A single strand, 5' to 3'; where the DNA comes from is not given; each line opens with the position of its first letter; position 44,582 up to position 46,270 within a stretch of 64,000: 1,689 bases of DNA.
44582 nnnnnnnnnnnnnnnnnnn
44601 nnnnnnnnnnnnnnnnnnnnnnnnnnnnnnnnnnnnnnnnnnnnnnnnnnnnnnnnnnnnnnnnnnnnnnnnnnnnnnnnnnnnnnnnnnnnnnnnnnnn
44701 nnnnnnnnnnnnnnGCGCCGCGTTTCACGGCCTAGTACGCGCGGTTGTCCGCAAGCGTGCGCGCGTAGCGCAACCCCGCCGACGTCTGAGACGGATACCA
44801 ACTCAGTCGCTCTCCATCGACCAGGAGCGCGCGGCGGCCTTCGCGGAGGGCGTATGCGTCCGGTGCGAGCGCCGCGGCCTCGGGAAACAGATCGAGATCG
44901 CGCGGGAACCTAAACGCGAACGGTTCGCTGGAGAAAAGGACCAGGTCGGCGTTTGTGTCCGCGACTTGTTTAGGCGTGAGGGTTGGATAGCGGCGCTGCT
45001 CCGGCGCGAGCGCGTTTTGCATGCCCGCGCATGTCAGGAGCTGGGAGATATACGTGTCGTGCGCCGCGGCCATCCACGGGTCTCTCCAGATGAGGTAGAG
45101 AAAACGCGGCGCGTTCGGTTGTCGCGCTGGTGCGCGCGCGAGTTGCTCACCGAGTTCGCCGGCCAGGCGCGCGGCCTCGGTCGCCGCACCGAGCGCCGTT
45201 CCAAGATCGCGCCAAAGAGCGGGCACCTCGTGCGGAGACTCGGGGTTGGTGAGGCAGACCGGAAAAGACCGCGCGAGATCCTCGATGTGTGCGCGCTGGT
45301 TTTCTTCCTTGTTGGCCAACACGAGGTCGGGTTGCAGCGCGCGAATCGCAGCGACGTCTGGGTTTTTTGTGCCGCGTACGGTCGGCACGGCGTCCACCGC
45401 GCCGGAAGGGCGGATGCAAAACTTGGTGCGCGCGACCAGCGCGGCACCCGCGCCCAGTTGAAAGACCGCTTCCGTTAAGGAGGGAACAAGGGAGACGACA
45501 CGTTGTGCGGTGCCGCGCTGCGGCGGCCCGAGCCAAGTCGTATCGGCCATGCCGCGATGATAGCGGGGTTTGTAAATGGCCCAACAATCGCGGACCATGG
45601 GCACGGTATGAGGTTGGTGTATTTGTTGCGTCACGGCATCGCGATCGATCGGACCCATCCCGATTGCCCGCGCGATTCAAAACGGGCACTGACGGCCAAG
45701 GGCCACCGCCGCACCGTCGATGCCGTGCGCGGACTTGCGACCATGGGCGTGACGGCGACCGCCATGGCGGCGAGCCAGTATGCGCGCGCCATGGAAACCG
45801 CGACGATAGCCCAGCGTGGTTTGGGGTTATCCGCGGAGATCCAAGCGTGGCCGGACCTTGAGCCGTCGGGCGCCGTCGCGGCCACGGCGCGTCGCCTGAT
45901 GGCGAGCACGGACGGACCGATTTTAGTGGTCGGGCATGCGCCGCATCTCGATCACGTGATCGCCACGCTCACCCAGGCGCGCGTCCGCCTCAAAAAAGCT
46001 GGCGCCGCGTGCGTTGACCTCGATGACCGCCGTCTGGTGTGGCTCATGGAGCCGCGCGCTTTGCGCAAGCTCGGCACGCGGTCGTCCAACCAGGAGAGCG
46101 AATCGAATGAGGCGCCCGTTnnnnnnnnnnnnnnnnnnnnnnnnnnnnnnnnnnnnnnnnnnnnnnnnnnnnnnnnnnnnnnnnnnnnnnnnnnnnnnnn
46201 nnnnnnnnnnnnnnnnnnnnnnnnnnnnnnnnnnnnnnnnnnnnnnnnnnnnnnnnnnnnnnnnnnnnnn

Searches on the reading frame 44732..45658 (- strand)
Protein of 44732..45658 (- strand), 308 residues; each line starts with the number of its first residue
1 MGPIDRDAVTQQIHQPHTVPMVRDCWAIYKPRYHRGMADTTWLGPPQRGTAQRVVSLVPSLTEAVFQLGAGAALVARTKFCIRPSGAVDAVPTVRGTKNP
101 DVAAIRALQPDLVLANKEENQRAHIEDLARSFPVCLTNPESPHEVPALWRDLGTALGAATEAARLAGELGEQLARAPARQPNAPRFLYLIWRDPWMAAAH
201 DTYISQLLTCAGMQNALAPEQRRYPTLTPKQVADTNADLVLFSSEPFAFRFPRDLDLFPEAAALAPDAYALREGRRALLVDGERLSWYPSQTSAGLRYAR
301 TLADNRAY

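Call 11: search_protein_families(library=pfam, proteins=[window:44732-45658:-], max_evalue=0.001)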
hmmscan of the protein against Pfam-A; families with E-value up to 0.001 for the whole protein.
window:44732-45658:- (308 aa): 1 family
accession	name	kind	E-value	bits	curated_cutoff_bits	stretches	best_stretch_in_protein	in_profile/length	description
PF01497.23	Peripla_BP_2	-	2.2e-17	63.7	27.5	1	54-245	1-200/235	Periplasmic binding protein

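Call 85: search_protein_families(library=ncbifam, proteins=[window:44732-45598:-], max_evalue=0.001)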
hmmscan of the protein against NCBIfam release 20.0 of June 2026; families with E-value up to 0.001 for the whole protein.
window:44732-45598:- (288 aa): 5 families
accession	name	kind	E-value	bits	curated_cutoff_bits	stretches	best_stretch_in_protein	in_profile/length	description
NF038402.1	TroA_like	subfamily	5.3e-43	147.1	30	1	33-268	1-217/219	helical backbone metal receptor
TIGR04281.1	peripla_PGF_1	equivalog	8.1e-12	44.9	325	1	32-224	22-217/330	PGF-CTERM-anchored ABC transporter substrate-binding protein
NF002894.0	PRK03379.1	equivalog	3e-11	43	234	1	25-223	17-215/266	vitamin B12 ABC transporter substrate-binding protein BtuF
TIGR03659.1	IsdE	equivalog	3.2e-08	33.1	298.65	1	30-222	37-230/292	heme ABC transporter substrate-binding protein IsdE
NF008501.1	PRK11411.1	subfamily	0.00078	18.5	320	0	78-221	90-236/303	Fe(3+) dicitrate ABC transporter substrate-binding protein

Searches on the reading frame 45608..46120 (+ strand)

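Call 85: search_protein_families(library=ncbifam, proteins=[window:45608-46120:+], max_evalue=0.001)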
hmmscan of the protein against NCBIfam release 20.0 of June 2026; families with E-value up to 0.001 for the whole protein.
window:45608-46120:+ (171 aa): 1 family
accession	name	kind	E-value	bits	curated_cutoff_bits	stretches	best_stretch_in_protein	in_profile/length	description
TIGR00249.1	sixA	equivalog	4.2e-16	59.2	74.5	1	4-149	3-154/154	phosphohistidine phosphatase SixA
